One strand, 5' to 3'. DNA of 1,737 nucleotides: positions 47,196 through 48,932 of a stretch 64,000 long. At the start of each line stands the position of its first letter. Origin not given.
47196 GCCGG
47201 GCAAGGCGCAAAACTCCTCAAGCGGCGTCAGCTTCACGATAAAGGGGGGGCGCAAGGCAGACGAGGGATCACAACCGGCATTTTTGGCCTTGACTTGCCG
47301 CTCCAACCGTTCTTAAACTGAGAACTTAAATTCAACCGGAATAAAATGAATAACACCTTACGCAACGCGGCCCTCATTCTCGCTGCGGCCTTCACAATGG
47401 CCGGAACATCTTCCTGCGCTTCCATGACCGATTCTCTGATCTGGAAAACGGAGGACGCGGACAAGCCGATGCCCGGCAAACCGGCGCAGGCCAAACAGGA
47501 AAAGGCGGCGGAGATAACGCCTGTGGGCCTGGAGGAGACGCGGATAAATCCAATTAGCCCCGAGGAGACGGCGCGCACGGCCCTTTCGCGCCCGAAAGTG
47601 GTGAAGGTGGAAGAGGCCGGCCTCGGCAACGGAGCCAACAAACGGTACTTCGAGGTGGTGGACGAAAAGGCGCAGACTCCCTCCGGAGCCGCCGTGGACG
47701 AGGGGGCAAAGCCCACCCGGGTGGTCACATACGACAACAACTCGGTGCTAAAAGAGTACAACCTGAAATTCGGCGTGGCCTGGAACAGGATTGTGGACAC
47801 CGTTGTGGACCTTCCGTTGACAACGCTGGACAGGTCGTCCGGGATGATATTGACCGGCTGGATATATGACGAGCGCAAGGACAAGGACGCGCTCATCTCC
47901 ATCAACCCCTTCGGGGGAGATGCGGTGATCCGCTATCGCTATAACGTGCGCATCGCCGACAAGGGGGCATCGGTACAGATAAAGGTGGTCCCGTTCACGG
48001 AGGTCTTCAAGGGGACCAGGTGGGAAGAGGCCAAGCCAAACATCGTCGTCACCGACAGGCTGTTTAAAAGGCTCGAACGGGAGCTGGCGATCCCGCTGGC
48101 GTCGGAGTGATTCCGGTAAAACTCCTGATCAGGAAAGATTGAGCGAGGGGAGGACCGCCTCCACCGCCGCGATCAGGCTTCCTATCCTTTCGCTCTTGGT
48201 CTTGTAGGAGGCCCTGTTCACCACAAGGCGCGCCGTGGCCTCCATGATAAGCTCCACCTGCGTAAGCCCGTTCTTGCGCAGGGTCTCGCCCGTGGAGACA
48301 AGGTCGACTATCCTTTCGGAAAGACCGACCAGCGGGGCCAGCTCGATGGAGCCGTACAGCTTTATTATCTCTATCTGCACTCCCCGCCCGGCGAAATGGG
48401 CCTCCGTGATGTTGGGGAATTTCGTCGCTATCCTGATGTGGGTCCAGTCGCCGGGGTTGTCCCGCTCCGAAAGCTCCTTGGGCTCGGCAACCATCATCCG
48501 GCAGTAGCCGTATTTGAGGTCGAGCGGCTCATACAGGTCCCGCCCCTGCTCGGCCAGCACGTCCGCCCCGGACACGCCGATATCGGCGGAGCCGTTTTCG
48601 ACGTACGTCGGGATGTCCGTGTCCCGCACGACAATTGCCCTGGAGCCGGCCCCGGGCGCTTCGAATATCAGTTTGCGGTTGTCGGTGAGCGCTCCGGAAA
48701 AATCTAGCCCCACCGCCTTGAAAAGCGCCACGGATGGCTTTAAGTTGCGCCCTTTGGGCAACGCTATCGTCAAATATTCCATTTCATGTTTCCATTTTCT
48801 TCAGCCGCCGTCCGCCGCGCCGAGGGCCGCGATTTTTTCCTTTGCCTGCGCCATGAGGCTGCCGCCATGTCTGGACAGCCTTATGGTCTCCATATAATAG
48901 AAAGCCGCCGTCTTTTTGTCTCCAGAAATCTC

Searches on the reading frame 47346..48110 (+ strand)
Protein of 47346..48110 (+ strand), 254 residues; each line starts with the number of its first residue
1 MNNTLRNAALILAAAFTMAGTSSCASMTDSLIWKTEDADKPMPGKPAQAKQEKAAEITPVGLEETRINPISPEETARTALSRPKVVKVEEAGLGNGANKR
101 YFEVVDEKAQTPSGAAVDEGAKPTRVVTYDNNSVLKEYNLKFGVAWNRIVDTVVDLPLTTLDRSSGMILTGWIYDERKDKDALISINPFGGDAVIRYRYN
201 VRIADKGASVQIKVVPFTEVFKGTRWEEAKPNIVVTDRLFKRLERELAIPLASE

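Call 3: search_protein_families(library=pfam, proteins=[window:47346-48110:+], max_evalue=0.01)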
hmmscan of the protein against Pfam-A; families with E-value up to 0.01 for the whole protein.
window:47346-48110:+ (254 aa): 1 family
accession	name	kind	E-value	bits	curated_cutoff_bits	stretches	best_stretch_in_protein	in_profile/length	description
PF12100.13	DUF3576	-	0.00024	21.7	25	1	146-181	8-43/101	Domain of unknown function (DUF3576)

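Call 64: search_protein_families(library=ncbifam, proteins=[window:47346-48110:+], max_evalue=0.00001)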
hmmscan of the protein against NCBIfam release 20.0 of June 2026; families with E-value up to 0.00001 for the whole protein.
window:47346-48110:+ (254 aa): 0 families

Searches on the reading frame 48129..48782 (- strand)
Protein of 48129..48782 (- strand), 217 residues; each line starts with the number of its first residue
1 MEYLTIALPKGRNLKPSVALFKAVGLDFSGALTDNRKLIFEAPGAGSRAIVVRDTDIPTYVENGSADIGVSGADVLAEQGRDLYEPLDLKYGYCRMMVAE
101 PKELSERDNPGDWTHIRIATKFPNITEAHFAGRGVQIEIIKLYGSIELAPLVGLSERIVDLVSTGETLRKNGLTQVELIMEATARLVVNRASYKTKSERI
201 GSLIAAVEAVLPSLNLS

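Call 3: search_protein_families(library=pfam, proteins=[window:48129-48782:-], max_evalue=0.01)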
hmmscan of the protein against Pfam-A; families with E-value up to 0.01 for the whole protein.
window:48129-48782:- (217 aa): 1 family
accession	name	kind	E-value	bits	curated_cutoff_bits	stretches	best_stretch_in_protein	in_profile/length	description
PF01634.23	HisG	-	3.5e-54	183.4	25.5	1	53-208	1-157/158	ATP phosphoribosyltransferase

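Call 4: search_protein_families(library=ncbifam, proteins=[window:48129-48782:-], max_evalue=0.01)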
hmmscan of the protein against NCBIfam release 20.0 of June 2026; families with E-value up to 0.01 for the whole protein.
window:48129-48782:- (217 aa): 1 family
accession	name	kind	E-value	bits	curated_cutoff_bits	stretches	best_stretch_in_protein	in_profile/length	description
TIGR00070.1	hisG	equivalog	1.3e-59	201.2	75.75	1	4-188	1-183/183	ATP phosphoribosyltransferase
